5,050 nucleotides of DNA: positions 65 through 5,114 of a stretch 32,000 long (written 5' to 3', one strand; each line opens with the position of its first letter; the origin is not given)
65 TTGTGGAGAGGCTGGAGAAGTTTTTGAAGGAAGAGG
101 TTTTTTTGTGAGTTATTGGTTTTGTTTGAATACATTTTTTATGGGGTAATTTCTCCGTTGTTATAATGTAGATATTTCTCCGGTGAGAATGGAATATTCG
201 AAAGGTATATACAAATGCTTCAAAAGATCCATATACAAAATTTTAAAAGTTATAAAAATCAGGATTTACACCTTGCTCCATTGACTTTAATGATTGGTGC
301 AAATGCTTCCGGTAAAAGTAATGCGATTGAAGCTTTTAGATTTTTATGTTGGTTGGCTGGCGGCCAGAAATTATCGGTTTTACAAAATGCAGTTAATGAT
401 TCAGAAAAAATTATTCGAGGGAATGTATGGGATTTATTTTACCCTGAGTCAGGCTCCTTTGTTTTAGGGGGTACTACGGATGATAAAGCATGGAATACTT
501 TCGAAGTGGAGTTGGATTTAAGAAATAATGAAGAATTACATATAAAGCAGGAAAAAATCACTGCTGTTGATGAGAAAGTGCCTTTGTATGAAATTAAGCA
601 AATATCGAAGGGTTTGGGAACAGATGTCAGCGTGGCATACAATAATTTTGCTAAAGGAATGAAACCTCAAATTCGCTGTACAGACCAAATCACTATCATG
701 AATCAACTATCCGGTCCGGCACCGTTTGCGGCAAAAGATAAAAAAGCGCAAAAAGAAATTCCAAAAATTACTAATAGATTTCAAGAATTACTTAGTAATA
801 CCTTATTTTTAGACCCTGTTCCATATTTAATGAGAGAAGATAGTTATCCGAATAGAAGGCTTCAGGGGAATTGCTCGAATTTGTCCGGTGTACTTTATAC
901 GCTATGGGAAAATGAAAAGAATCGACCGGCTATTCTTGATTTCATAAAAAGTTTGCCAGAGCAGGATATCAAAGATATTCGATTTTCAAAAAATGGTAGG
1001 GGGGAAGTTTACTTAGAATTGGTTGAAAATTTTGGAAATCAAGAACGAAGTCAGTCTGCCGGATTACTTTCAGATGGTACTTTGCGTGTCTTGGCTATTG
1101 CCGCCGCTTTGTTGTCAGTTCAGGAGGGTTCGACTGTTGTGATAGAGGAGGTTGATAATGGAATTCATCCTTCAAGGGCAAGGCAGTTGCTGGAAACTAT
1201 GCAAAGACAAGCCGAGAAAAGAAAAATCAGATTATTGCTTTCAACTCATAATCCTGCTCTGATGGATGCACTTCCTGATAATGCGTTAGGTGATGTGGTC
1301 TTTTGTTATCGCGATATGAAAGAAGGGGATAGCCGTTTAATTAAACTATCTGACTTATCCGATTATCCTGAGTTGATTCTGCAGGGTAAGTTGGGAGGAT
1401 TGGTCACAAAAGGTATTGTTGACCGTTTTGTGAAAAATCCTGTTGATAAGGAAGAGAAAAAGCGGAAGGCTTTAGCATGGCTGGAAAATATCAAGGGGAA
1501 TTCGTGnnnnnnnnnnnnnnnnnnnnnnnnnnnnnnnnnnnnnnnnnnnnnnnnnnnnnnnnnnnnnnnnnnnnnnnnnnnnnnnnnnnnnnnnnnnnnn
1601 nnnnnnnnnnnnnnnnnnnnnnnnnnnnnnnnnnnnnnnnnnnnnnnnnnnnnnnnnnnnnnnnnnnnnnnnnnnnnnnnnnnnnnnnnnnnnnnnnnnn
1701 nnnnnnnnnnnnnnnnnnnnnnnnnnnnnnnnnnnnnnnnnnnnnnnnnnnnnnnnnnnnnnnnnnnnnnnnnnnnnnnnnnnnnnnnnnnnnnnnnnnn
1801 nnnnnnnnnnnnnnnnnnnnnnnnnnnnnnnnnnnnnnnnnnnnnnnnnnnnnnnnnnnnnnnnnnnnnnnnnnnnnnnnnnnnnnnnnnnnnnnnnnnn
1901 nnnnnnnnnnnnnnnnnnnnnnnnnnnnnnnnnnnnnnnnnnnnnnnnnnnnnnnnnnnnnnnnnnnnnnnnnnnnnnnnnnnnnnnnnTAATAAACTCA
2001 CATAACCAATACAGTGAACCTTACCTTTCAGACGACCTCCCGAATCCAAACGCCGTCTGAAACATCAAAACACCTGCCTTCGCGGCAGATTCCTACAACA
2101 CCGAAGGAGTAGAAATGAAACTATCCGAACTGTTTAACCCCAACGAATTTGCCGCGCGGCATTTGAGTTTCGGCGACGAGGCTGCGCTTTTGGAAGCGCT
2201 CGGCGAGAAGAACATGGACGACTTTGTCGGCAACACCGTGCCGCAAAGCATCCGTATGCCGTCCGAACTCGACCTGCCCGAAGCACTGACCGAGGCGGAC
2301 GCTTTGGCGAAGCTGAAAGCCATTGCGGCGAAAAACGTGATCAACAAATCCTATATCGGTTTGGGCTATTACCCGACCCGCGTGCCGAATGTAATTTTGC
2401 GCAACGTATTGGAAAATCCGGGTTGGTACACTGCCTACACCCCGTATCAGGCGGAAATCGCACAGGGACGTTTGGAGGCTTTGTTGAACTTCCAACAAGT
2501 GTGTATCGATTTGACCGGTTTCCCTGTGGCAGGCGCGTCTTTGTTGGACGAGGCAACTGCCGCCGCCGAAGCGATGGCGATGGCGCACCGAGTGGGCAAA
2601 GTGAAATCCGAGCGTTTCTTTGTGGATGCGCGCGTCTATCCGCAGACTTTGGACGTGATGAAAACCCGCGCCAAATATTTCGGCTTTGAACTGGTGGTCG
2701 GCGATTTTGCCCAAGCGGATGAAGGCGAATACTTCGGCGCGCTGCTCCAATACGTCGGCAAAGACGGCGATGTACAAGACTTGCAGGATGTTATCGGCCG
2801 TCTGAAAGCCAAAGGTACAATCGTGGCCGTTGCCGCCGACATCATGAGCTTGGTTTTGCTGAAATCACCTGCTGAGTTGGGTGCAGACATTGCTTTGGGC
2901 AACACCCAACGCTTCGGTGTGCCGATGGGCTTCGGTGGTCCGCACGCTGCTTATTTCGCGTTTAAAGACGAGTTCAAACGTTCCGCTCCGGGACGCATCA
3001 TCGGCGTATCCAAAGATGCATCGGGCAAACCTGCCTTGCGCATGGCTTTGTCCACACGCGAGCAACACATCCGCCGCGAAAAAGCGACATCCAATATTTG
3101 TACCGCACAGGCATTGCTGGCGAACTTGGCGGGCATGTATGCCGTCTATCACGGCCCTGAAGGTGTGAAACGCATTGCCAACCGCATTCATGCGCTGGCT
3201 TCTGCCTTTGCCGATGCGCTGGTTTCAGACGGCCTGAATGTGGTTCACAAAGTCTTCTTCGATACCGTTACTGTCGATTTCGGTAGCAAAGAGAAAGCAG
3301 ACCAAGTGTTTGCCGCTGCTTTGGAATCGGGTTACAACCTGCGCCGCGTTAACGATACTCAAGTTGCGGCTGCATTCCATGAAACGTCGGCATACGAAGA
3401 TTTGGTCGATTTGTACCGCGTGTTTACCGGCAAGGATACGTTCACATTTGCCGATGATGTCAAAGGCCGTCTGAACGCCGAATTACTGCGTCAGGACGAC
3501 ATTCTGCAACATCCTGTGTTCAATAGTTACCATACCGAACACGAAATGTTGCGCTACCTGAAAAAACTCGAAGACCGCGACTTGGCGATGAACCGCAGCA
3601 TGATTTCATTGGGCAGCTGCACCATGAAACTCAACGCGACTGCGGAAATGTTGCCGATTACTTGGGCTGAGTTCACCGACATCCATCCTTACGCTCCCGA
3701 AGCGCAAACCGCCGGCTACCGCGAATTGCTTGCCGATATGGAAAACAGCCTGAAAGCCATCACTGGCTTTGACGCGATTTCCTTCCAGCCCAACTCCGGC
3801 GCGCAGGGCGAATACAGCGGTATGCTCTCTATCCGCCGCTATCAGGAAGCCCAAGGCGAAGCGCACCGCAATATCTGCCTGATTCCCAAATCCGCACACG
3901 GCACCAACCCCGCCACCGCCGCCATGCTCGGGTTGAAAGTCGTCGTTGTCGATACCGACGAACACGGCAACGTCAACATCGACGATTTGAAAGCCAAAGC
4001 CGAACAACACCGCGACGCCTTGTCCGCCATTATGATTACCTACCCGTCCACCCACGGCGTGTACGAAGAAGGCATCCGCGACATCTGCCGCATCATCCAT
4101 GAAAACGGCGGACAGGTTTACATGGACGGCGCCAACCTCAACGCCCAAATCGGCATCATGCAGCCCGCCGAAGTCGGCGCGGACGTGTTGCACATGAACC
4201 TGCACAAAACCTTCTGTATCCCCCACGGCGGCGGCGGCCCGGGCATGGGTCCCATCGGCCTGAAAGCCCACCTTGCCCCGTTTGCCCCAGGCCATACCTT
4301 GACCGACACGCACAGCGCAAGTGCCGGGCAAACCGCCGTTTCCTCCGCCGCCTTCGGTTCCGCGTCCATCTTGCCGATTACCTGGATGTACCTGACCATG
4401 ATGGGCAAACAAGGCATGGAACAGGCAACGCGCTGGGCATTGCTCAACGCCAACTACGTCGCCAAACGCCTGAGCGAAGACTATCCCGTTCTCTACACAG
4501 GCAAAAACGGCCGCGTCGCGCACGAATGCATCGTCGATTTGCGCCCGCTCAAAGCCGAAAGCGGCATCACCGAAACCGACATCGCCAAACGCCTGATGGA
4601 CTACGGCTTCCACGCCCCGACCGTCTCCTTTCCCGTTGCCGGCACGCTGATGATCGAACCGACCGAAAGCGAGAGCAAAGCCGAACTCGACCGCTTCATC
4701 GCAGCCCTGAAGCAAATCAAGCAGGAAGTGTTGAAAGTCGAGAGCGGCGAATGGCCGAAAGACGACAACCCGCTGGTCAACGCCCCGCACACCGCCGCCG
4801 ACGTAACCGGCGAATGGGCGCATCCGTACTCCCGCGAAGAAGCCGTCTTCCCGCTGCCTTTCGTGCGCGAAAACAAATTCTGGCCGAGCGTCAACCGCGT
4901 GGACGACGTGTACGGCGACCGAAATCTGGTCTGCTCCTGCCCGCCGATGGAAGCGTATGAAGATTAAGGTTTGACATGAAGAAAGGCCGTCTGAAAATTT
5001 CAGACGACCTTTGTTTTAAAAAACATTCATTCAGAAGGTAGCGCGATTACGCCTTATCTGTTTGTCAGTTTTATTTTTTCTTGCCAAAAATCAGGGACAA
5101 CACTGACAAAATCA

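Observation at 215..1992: Translationally coupled ABC-type ATPase plus PIN-like protein: candidate undescribed two-gene defence/abortive-infection cassette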

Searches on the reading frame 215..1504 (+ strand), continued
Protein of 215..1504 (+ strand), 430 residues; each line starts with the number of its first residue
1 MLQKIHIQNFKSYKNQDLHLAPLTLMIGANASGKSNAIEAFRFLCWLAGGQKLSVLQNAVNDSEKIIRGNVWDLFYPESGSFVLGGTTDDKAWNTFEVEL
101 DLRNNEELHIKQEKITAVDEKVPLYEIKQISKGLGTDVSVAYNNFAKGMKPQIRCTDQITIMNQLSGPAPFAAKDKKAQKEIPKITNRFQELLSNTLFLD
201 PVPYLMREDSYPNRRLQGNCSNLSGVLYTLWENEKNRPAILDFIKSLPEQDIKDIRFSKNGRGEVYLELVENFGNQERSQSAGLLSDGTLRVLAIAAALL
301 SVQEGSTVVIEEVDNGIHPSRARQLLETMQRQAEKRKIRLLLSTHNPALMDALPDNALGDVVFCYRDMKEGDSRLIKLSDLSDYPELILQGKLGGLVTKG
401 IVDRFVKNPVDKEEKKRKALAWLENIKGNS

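Call 68: search_protein_families(library=pfam, proteins=[L119:3446-3961:+, L133:1674-2351:+, L141:7978-9099:+, L141:7432-7902:+, L125:751-1938:+, L105:6717-7412:+, L105:7458-8081:+, L105:9683-11668:-, L107:7483-8166:-, L142:7179-7634:-], max_evalue=0.01)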
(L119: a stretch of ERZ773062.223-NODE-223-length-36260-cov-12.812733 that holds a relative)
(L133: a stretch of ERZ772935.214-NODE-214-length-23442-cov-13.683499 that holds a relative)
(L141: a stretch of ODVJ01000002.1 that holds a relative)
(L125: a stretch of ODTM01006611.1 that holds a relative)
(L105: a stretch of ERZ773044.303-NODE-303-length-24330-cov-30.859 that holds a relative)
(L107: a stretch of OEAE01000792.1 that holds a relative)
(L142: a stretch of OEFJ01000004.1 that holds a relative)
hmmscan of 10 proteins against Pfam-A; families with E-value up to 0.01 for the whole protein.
L119:3446-3961:+ (172 aa): 0 families

L133:1674-2351:+ (226 aa): 2 families
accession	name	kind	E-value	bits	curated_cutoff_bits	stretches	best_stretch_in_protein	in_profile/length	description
PF03544.19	TonB_C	-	6.3e-21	75.1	24.6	1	149-225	3-79/79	Gram-negative bacterial TonB protein C-terminal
PF13103.11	TonB_2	-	2e-05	25.1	22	1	139-211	4-77/85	TonB C terminal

L141:7978-9099:+ (374 aa): 1 family
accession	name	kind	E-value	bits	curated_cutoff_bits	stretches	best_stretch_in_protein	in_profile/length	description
PF20410.3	X-Tfes_XVIPCD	-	0.0018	19.3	24.9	1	280-348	28-100/101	X-Tfes, XVIPCD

L141:7432-7902:+ (157 aa): 0 families

L125:751-1938:+ (396 aa): 2 families
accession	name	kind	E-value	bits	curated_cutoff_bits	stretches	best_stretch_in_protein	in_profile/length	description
PF07690.21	MFS_1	-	5.5e-25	88.4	33.4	1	29-355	11-347/347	Major Facilitator Superfamily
PF13347.12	MFS_2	-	0.0033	16.5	27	0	44-125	255-337/427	MFS/sugar transport protein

L105:6717-7412:+ (232 aa): 1 family
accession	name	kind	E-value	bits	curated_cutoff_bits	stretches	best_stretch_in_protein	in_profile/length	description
PF03544.19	TonB_C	-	1.2e-19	70.9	24.6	1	148-225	2-79/79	Gram-negative bacterial TonB protein C-terminal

L105:7458-8081:+ (208 aa): 4 families
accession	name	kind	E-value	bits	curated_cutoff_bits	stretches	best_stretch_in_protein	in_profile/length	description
PF13472.12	Lipase_GDSL_2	-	3.6e-26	93.2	32.9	1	38-193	1-178/178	GDSL-like Lipase/Acylhydrolase family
PF00657.28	Lipase_GDSL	-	2.9e-17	64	23.6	1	36-127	1-113/208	GDSL-like Lipase/Acylhydrolase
PF25182.1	NonGDSL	-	1.7e-05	24.7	80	1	35-137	29-140/220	Non-GDSL lipase-like family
PF04311.20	DUF459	-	0.00049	19.9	27.2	0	36-141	2-121/197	Protein of unknown function (DUF459)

L105:9683-11668:- (662 aa): 3 families
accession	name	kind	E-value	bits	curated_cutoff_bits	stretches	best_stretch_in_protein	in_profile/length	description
PF00999.27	Na_H_Exchanger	-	3.4e-59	201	26.2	1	15-377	3-369/375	Sodium/hydrogen exchanger, transmembrane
PF02254.24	TrkA_N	-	6.3e-21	75.3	23.8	1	413-527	1-115/116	TrkA-N domain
PF02080.26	TrkA_C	-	3.1e-11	43.5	27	1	593-656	6-69/71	TrkA-C domain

L107:7483-8166:- (228 aa): 0 families

L142:7179-7634:- (152 aa): 0 families

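Call 69: search_protein_families(library=padloc, proteins=[L119:3446-3961:+, L133:1674-2351:+, L141:7978-9099:+, L141:7432-7902:+, L125:751-1938:+, L105:6717-7412:+, L105:7458-8081:+, L105:9683-11668:-, L107:7483-8166:-, L142:7179-7634:-], max_evalue=0.00001)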
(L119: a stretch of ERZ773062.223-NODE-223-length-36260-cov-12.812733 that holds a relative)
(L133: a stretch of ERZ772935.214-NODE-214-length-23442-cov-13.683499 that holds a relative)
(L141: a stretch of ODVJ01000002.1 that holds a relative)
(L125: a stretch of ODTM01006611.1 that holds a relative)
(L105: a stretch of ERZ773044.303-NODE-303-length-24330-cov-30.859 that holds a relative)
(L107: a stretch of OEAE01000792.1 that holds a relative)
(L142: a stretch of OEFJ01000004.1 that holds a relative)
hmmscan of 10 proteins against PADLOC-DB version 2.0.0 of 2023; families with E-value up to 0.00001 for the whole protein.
L119:3446-3961:+ (172 aa): 0 families

L133:1674-2351:+ (226 aa): 0 families

L141:7978-9099:+ (374 aa): 0 families

L141:7432-7902:+ (157 aa): 0 families

L125:751-1938:+ (396 aa): 0 families

L105:6717-7412:+ (232 aa): 0 families

L105:7458-8081:+ (208 aa): 0 families

L105:9683-11668:- (662 aa): 0 families

L107:7483-8166:- (228 aa): 0 families

L142:7179-7634:- (152 aa): 0 families

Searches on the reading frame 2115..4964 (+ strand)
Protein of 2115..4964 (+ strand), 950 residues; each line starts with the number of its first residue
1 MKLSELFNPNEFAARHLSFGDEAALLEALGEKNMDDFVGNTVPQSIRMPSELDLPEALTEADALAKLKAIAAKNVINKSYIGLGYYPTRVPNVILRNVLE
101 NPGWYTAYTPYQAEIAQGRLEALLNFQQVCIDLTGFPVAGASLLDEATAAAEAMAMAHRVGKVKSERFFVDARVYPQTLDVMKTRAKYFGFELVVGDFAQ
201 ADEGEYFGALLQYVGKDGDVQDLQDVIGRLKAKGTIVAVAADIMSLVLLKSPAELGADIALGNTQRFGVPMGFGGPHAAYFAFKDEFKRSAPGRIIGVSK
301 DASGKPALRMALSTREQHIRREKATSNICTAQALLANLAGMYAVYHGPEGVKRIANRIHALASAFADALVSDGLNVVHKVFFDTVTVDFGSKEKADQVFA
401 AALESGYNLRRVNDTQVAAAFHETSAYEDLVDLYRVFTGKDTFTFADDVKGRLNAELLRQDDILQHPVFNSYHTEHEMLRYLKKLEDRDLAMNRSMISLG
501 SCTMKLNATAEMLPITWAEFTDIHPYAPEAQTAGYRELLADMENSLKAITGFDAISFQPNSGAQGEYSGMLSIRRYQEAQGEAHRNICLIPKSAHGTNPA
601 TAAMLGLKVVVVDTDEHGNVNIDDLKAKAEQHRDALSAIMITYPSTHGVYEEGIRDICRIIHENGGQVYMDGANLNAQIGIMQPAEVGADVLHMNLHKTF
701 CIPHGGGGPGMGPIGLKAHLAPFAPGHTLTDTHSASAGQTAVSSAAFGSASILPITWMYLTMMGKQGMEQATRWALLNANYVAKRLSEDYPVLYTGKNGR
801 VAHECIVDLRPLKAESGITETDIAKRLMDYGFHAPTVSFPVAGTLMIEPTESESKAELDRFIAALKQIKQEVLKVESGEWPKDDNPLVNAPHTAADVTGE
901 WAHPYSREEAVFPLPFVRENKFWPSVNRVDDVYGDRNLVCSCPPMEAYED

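Call 38: find_encoding_contigs(protein=window:2115-4964:+, flank=6000, max_places=10)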
Protein window:2115-4964:+ (950 aa): 16 contigs read that carry it; 10 places shown.
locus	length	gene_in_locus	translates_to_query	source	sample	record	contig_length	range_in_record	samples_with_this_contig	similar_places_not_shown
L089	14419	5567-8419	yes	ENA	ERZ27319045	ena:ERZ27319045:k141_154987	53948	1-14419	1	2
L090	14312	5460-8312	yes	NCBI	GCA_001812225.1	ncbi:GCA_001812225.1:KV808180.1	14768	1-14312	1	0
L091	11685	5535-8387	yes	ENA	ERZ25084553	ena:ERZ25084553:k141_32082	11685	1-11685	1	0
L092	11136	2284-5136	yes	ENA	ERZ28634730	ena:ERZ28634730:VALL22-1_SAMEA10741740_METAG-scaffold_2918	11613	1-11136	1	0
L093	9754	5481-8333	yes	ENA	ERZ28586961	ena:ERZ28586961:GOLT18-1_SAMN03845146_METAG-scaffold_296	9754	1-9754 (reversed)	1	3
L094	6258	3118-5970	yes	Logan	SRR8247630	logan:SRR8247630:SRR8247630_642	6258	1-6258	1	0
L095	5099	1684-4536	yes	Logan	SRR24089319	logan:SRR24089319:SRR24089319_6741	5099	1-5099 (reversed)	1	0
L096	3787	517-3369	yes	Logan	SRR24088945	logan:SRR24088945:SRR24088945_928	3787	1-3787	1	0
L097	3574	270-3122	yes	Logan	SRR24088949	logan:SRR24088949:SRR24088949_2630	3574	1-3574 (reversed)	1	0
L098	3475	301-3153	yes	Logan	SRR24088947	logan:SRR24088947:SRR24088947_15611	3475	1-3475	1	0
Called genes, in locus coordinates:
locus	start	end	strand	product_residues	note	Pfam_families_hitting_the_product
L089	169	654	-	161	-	PF12840:HTH_20 (weak), PF01022:HTH_5 (weak), PF01047:MarR, PF13404:HTH_AsnC-type, PF13412:HTH_24, PF01037:AsnC_trans_reg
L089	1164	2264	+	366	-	PF01571:GCV_T, PF08669:GCV_T_C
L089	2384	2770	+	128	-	PF01597:GCV_H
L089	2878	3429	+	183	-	PF03352:Adenine_glyco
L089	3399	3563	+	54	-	-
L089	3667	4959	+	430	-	PF02463:SMC_N, PF13175:AAA_15, PF13476:AAA_23, PF13304:AAA_21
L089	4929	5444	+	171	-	-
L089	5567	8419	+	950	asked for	PF02347:GDC-P, PF00266:Aminotran_5 (faint), PF02347:GDC-P, PF01212:Beta_elim_lyase (weak), PF21478:GcvP2_C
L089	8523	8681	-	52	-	-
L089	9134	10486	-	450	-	PF01136:Peptidase_U32, PF16325:Peptidase_U32_C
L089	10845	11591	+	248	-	PF00528:BPD_transp_1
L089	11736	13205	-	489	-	PF02696:SelO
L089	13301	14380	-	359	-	PF00730:HhH-GPD, PF14815:NUDIX_4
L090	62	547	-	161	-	PF12840:HTH_20 (weak), PF01022:HTH_5 (weak), PF01047:MarR, PF13404:HTH_AsnC-type, PF13412:HTH_24, PF01037:AsnC_trans_reg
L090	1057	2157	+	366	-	PF01571:GCV_T, PF08669:GCV_T_C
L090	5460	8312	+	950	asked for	PF02347:GDC-P, PF00266:Aminotran_5 (faint), PF02347:GDC-P, PF01212:Beta_elim_lyase (weak), PF21478:GcvP2_C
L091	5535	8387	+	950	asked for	PF02347:GDC-P, PF00266:Aminotran_5 (faint), PF02347:GDC-P, PF01212:Beta_elim_lyase (weak), PF21478:GcvP2_C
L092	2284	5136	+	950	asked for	PF02347:GDC-P, PF00266:Aminotran_5 (faint), PF02347:GDC-P, PF01212:Beta_elim_lyase (weak), PF21478:GcvP2_C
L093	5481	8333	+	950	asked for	PF02347:GDC-P, PF00266:Aminotran_5 (faint), PF02347:GDC-P, PF01212:Beta_elim_lyase (weak), PF21478:GcvP2_C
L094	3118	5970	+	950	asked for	PF02347:GDC-P, PF00266:Aminotran_5 (faint), PF02347:GDC-P, PF01212:Beta_elim_lyase (weak), PF21478:GcvP2_C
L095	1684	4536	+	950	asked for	PF02347:GDC-P, PF00266:Aminotran_5 (faint), PF02347:GDC-P, PF01212:Beta_elim_lyase (weak), PF21478:GcvP2_C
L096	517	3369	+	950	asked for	PF02347:GDC-P, PF00266:Aminotran_5 (faint), PF02347:GDC-P, PF01212:Beta_elim_lyase (weak), PF21478:GcvP2_C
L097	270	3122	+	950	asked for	PF02347:GDC-P, PF00266:Aminotran_5 (faint), PF02347:GDC-P, PF01212:Beta_elim_lyase (weak), PF21478:GcvP2_C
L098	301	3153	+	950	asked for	PF02347:GDC-P, PF00266:Aminotran_5 (faint), PF02347:GDC-P, PF01212:Beta_elim_lyase (weak), PF21478:GcvP2_C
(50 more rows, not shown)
